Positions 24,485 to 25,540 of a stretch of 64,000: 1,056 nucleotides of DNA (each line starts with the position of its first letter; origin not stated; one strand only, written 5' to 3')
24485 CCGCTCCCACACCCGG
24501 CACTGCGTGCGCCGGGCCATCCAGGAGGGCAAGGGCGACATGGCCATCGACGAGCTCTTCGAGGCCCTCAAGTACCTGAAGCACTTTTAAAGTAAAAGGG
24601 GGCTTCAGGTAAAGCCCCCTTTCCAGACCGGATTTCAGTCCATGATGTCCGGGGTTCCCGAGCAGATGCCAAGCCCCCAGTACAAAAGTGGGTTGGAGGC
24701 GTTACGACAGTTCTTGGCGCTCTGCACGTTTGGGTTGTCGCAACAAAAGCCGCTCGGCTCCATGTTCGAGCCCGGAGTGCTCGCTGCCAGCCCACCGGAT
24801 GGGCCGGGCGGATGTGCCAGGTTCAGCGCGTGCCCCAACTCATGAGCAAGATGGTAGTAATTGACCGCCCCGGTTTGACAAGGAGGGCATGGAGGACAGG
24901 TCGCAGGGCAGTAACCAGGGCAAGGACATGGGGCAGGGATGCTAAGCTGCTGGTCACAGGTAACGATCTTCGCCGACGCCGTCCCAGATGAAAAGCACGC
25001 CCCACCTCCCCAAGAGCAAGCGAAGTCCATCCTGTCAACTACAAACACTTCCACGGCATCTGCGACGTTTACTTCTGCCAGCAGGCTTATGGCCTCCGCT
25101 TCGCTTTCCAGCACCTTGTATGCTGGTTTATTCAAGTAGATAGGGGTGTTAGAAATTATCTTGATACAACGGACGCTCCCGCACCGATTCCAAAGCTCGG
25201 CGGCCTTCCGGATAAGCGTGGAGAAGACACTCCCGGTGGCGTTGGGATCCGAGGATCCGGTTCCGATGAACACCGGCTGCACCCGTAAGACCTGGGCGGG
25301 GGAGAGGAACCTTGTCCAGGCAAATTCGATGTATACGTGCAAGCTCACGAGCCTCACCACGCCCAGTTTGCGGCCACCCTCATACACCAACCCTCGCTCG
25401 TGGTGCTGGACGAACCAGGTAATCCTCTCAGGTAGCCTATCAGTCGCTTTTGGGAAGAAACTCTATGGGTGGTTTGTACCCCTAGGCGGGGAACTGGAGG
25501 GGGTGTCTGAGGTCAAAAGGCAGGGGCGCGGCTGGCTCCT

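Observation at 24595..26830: Lower-GC island: an intact metzincin-like protease gene embedded in a decaying ABC-2 exporter operon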

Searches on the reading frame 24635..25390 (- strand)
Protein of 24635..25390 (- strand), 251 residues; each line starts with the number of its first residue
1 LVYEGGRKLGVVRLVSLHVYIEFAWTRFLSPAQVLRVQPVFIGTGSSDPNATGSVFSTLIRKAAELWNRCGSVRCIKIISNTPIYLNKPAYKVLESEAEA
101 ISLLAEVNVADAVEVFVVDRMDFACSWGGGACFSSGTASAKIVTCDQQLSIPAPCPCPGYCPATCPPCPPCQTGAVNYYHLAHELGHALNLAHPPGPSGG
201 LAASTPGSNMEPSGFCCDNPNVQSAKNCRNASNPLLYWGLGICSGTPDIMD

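Call 5: search_protein_families(library=pfam, proteins=[window:24635-25390:-], max_evalue=0.1)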
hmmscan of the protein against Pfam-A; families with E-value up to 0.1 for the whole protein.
window:24635-25390:- (251 aa): 1 family
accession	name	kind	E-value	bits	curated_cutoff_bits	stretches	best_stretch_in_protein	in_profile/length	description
PF13688.12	Reprolysin_5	-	0.067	13.9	27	1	173-207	137-168/196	Metallo-peptidase family M12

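Call 7: find_homologous_proteins(query=window:24635-25390:-, max_evalue=0.01)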
Query window:24635-25390:- (251 aa): 188 proteins with E <= 0.01 among 975 candidates; the best 120 are listed.
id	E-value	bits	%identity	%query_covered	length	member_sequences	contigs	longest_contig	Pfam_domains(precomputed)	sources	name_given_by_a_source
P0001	9.6e-156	535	94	97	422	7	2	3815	-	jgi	-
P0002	2.1e-130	452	78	97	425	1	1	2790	-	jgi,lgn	-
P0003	2.9e-130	451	77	97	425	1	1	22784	-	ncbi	ncbi:MAG: hypothetical protein ACP5G2_08485 [Candidatus Bipolaricaulaceae bacterium]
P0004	6.7e-130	450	77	97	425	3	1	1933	-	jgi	-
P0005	3.8e-129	448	79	97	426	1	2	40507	-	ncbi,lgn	-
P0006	2.2e-128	445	77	97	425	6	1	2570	-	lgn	-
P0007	2.3e-127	442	77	97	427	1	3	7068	-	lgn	-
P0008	7.1e-127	440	79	90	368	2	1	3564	-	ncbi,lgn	-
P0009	1.9e-126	439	78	97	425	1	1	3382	-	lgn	-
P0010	3.5e-126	438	78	97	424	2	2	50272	-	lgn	-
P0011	2.6e-125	435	77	97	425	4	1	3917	-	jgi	-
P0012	1.5e-124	433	76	97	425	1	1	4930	-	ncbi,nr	ncbi:MAG: hypothetical protein NZ651_05800 [Candidatus Bipolaricaulota bacterium]|nr:hypothetical pr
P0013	2.1e-124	432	74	97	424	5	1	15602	-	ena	-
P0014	8.0e-123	427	75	97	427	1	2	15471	-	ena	-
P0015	3.3e-122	425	77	97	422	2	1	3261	-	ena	-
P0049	4.4e-92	326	62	97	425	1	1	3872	PF13688.13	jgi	-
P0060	2.5e-90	320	62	97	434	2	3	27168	PF13688.13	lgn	-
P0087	7.3e-84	299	63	90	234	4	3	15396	-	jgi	-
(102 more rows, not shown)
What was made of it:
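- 24635..25366 (-): 5'-truncated remnant of a secreted metzincin-type metallopeptidase gene. It holds codons 180-422 of a 422-aa protein plus the stop codon. It retains the last two strands of the N-terminal beta-barrel and the whole catalytic domain (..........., Met-turn SNMEPSG). The signal peptide and six of the eight barrel strands are gone. 188 homologues were found, mostly 420-440 aa (call 7).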

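Call 10: find_encoding_contigs(protein=P0001, flank=10000, max_places=6)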
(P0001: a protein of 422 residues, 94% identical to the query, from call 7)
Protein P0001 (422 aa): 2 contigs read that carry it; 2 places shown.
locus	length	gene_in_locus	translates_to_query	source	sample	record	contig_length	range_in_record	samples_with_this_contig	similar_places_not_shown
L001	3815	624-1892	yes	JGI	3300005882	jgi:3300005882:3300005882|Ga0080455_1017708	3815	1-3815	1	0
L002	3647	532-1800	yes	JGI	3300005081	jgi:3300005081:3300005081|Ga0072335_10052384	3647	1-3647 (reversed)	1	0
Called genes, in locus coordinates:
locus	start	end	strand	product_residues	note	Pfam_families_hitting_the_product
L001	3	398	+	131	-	?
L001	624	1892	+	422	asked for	-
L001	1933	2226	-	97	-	PF02583:Trns_repr_metal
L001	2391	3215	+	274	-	PF02629:CoA_binding, PF13380:CoA_binding_2 (weak), PF00549:Ligase_CoA, PF13607:Succ_CoA_lig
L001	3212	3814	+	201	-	?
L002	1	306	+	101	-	?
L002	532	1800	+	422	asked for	-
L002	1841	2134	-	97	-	PF02583:Trns_repr_metal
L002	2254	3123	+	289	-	PF02629:CoA_binding, PF13380:CoA_binding_2 (weak), PF13607:Succ_CoA_lig, PF00549:Ligase_CoA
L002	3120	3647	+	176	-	?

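Call 11: find_encoding_contigs(protein=P0005, flank=10000, max_places=4)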
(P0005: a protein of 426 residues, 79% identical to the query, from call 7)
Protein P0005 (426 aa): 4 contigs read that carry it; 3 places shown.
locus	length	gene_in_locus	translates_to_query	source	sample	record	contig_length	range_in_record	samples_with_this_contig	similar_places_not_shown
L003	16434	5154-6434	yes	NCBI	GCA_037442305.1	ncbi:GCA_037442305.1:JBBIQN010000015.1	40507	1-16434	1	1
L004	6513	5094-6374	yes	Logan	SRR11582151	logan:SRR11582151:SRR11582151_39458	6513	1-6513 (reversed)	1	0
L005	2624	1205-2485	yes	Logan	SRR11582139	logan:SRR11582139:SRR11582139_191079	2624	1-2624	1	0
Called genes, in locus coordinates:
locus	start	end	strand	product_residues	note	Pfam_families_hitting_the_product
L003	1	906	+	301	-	?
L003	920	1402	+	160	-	PF04308:RNaseH_like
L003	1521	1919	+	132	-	PF03965:Penicillinase_R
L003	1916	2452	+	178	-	-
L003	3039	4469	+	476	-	PF01225:Mur_ligase, PF08245:Mur_ligase_M, PF02875:Mur_ligase_C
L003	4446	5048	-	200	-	PF01121:CoaE, PF13238:AAA_18 (weak)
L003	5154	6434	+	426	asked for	-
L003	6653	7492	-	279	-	PF00950:ABC-3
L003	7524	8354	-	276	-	PF00005:ABC_tran, PF13304:AAA_21 (faint)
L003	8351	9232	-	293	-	PF01297:ZnuA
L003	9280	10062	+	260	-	PF13489:Methyltransf_23 (weak), PF13847:Methyltransf_31, PF08241:Methyltransf_11, PF08242:Methyltransf_12, PF13649:Methyltransf_25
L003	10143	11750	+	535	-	PF02690:Na_Pi_cotrans, PF01895:PhoU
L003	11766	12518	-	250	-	PF00881:Nitroreductase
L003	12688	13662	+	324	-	-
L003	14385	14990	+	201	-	PF02660:G3P_acyltransf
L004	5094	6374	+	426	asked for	-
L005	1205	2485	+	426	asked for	-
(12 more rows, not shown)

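Call 22: find_related_loci(query=A1, collection=genome_contigs, flank=8000)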
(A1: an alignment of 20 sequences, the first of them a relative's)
Query A1 (422 aa) in genome_contigs; peptide patterns used: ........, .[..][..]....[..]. (x = any residue, [..] = any of these).
102 stretches matched a pattern; 38 encode a relative of the query (tblastn E <= 1e-3); 38 distinct loci.
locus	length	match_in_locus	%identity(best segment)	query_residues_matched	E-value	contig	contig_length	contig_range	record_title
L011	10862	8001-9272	68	1-422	0e+0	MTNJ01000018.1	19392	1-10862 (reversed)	MAG: Candidatus Acetothermia bacterium JdFR-48 JGI24019J35510_1000601, whole genome shotgun sequence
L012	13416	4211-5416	68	22-422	0e+0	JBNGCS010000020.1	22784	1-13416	MAG: Candidatus Bipolaricaulaceae bacterium isolate E05-006 bin1.fa-20, whole genome shotgun sequence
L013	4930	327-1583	66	11-422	0e+0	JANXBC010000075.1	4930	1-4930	MAG: Candidatus Bipolaricaulota bacterium isolate SKYB21 NODE_75_length_4930_cov_4.222131, whole genome shotgun sequence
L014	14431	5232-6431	69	25-422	2e-168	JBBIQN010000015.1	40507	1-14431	MAG: Candidatus Bipolaricaulota bacterium isolate MTF170219_bin_327 NODE_753_length_40507_cov_186.922031, whole genome s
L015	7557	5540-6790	61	2-422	3e-166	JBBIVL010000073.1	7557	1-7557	MAG: Candidatus Bipolaricaulota bacterium isolate PGS172224_bin_76 NODE_2551_length_7557_cov_4.959611, whole genome shot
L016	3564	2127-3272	66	43-422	3e-168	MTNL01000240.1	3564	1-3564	MAG: Candidatus Acetothermia bacterium JdFR-50 JGI24020J35080_1006728, whole genome shotgun sequence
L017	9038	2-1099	67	59-422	2e-158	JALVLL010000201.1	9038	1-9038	MAG: Candidatus Bipolaricaulota bacterium isolate A1_metabat2_scaf2bin.286 A1_NODE_4891_length_9038_cov_2.490068, whole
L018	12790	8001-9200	61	25-422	3e-157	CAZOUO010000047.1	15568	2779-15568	MAG TPA_asm: uncultured Thermotogae bacterium isolate SRP323688_co1_20 genome assembly, contig: NODE_6048_length_15568_c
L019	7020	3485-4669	58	23-422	8e-152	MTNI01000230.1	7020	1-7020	MAG: Candidatus Acetothermia bacterium JdFR-47 JGI24020J35080_1003009, whole genome shotgun sequence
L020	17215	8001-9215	61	18-422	2e-150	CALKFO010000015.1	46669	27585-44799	MAG: Candidatus Bipolaricaulota bacterium isolate S1_Bin_MAXBIN__002_1 genome assembly, contig: c_000001453018, whole ge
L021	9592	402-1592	55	22-422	3e-143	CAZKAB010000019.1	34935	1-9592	MAG TPA_asm: uncultured Thermotogae bacterium isolate binchicken_co129_685 genome assembly, contig: NODE_3126_length_349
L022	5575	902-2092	54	22-422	6e-144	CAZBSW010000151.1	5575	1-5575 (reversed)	MAG TPA_asm: uncultured Thermotogae bacterium isolate SRP323688_co1_249 genome assembly, contig: NODE_20018_length_5575_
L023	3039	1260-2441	55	25-422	3e-147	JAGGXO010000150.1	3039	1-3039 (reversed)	MAG: Candidatus Bipolaricaulota bacterium isolate AUK154 PB_MBMC_108_c_000000000254, whole genome shotgun sequence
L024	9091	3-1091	61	58-420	2e-140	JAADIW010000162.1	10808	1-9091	MAG: Caldisericota bacterium isolate M_MetaBat.76 contig-127_10471, whole genome shotgun sequence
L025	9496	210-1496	52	5-422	6e-140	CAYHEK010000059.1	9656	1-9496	MAG TPA_asm: uncultured Thermotogae bacterium isolate ERP119294_co4_459 genome assembly, contig: NODE_7615_length_9656_c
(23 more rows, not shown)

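Call 30: find_encoding_contigs(protein=P0087, flank=4000, max_places=4)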
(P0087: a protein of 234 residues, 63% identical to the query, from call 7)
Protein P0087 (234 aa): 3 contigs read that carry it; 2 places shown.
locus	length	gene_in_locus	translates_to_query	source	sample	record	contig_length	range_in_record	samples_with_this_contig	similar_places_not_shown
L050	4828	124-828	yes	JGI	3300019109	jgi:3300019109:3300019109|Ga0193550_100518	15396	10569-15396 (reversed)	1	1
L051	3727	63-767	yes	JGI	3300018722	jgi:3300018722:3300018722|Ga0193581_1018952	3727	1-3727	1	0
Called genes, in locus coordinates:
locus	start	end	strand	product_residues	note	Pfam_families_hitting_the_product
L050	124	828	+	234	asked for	-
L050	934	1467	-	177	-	PF00004:AAA, PF17862:AAA_lid_3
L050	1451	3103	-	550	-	PF02359:CDC48_N, PF02933:CDC48_2, PF05496:RuvB_N, PF13191:AAA_16 (weak), PF00004:AAA, PF07724:AAA_2 (weak), PF17862:AAA_lid_3, PF00004:AAA, +25 more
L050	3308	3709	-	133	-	-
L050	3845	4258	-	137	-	-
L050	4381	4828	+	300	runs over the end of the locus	PF01656:CbiA, PF02374:ArsA_ATPase, PF10609:ParA (faint), PF13614:AAA_31 (weak)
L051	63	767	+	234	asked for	-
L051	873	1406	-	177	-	PF00004:AAA, PF17862:AAA_lid_3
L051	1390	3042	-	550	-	PF02359:CDC48_N, PF02933:CDC48_2, PF05496:RuvB_N, PF13191:AAA_16 (weak), PF00004:AAA, PF07724:AAA_2 (weak), PF17862:AAA_lid_3, PF00004:AAA, +25 more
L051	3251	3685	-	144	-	-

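Call 32: search_protein_families(library=pfam, proteins=[P0001], max_evalue=0.001)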
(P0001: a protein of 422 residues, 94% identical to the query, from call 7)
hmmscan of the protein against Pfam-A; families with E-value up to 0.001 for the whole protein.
P0001 (422 aa): 0 families

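Call 38: predict_structure(alignment_id=A1)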
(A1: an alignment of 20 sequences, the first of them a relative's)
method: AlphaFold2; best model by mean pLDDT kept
length: 422 residues; sequences in the alignment: 20
mean_pLDDT: 70.3   pTM: 0.70
mean pLDDT of the five models: 70.3, 68.2, 68.0, 67.6, 67.4
residues with pLDDT >= 90: 112; 70-90: 135; 50-70: 61; < 50: 114
segments of 3 or more residues with pLDDT < 50: 130-137, 296-309, 318-351, 358-403, 415-422
pLDDT, mean of each block of 10 residues (from residue 1): 80 65 79 92 94 90 87 91 89 93 94 90 67 48 94 92 93 96 96 84 72 88 78 68 61 89 84 80 77 55 42 57 37 35 40 50 39 32 32 34 52 45 30
secondary structure, 60 per line:
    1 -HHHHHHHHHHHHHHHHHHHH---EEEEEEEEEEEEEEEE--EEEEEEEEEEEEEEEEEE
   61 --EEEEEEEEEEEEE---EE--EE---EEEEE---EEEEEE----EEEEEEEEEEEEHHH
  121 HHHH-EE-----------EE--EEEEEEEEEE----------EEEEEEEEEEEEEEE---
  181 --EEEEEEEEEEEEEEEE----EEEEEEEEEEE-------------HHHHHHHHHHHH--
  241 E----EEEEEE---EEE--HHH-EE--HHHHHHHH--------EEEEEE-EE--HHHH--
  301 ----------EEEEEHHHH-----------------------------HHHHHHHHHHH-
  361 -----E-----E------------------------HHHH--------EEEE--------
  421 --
elements in order: H2-21 E25-40 E43-60 E63-75 E88-92 E96-101 E106-117 H118-124 E143-152 E163-177 E183-198 E203-213 H227-238 E246-251 E255-257 H268-275 E284-289 H295-298 E311-315 H316-319 H349-359 H397-400 E409-412
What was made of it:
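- Tried and rejected: With a 20-sequence alignment the catalytic domain had pLDDT 30-50 and was unusable (call 38).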

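Call 42: search_solved_structures(query=A3, max_evalue=10, show_alignments=2)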
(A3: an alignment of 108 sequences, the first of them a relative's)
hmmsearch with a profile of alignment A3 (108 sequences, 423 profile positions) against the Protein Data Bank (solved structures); distinct sequences matched with E-value up to 10: 31.
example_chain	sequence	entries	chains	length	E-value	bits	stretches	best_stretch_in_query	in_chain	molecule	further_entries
6x5x_A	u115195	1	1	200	0.16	14.1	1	353-383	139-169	Snake venom metalloproteinase BmooMP-I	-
3q2g_A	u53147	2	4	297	0.18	14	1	346-385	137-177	A disintegrin and metalloproteinase with thrombospondin motifs 1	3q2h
2jih_A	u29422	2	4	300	0.19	13.9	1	346-385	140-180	ADAMTS-1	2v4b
1akl_A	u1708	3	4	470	0.24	13.6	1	344-372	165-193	ALKALINE PROTEASE | ALKALINE METALLOPROTEINASE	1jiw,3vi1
1kap_P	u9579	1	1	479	0.24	13.5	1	344-372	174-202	ALKALINE PROTEASE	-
1g9k_A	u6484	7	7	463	0.32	13.2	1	351-374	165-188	SERRALYSIN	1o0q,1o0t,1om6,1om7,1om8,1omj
1h71_P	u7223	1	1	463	0.32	13.2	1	351-374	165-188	SERRALYSIN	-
4i35_A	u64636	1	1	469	0.42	12.8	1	353-378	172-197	Serralysin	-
5d7w_A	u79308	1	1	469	0.42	12.8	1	353-378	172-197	Serralysin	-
1smp_A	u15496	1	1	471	0.42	12.8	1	353-378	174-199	SERRATIA METALLO PROTEINASE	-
3u1r_A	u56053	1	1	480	0.48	12.6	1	352-372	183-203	Alkaline metalloprotease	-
6ixx_A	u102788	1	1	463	0.49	12.5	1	352-372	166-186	Alkaline metalloprotease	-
1af0_A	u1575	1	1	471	0.49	12.5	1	353-377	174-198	SERRATIA PROTEASE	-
1rm8_A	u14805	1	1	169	0.52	12.5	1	354-395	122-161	Matrix metalloproteinase-16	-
1srp_A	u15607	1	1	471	0.54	12.4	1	353-375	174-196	SERRALYSIN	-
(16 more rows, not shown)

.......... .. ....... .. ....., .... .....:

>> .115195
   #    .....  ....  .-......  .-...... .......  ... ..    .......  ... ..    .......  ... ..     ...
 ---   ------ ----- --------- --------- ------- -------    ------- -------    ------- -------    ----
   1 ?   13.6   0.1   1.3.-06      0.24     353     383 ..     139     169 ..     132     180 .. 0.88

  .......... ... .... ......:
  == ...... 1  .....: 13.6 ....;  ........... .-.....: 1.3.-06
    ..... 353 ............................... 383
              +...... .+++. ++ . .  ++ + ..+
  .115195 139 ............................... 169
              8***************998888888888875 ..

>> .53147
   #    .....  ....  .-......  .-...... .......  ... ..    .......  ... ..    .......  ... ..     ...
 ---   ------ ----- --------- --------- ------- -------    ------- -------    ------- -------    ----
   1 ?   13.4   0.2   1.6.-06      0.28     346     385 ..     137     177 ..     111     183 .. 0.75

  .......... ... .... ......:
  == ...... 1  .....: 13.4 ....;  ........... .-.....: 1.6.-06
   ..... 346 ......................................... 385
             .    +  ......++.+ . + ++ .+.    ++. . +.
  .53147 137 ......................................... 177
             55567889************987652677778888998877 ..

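Call 45: fold_search(model_id=the predicted structure, library=pdb)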
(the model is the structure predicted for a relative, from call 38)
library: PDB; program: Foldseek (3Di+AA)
matches with E <= 10: 998; with E <= 0.001: 24
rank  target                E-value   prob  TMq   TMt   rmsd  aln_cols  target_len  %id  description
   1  8xr6_O                2.2e-06  1.00  0.23  0.34  10.6       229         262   10  Cryo-EM structure of cryptophyte photosystem II (released 2024-06-19)
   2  5mx2_o                3.3e-05  1.00  0.24  0.37   9.3       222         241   11  Photosystem II depleted of the Mn4CaO5 cluster at 2.55 A resolution (released 2017-08-02)
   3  9i4t_O                8.1e-05  1.00  0.26  0.41   7.4       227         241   11  Photosystem II from Arabidopsis thaliana (released 2026-03-25)
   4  6jlu_O                8.1e-05  1.00  0.21  0.33  10.6       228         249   11  Structure of PSII-FCP supercomplex from a centric diatom Chaetoceros gracilis at 3.02 angstrom resolution (released 2019-07-31)
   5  1s5l_O                9.6e-05  1.00  0.23  0.36  10.0       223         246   12  Architecture of the photosynthetic oxygen evolving center (released 2004-02-24)
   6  9phw_O                1.1e-04  1.00  0.23  0.35   8.6       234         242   10  Structure of the D1-Val185Asn mutated photosystem II complex with slow O-O bond formation reveals changes in the Cl1 w (released 2025-10-22)
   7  5v2c_O                1.2e-04  1.00  0.23  0.36  10.0       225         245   11  RE-REFINEMENT OF CRYSTAL STRUCTURE OF PHOTOSYSTEM II COMPLEX (released 2017-08-30)
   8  6j3y_O                1.3e-04  1.00  0.26  0.40   7.8       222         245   13  Structure of C2S2-type PSII-FCPII supercomplex from diatom (released 2019-08-07)
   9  4il6_O                1.3e-04  1.00  0.22  0.34  10.3       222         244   11  Structure of Sr-substituted photosystem II (released 2013-03-06)
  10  3jcu_O                1.4e-04  1.00  0.26  0.40   8.6       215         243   12  Cryo-EM structure of spinach PSII-LHCII supercomplex at 3.2 Angstrom resolution (released 2016-05-25)
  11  8wb4_O                1.6e-04  1.00  0.21  0.34  10.6       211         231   13  Structure of PSII-ACPII supercomplex from cryptophyte algae (released 2024-06-05)
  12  5xnl_O                2.0e-04  1.00  0.27  0.42   7.7       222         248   10  Structure of stacked C2S2M2-type PSII-LHCII supercomplex from Pisum sativum (released 2017-09-20)
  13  8z9d_O                2.1e-04  1.00  0.26  0.43   7.8       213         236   10  cryo-EM structure of PSII-LHCII megacomplex from spinach (released 2024-11-13)
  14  8iwh_O                2.4e-04  0.99  0.20  0.31  11.3       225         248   10  Structure and characteristics of a photosystem II supercomplex containing monomeric LHCX and dimeric FCPII antennae fr (released 2023-10-25)
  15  3wu2_o                2.6e-04  1.00  0.24  0.38   9.4       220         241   13  Crystal structure analysis of Photosystem II complex (released 2014-09-03)
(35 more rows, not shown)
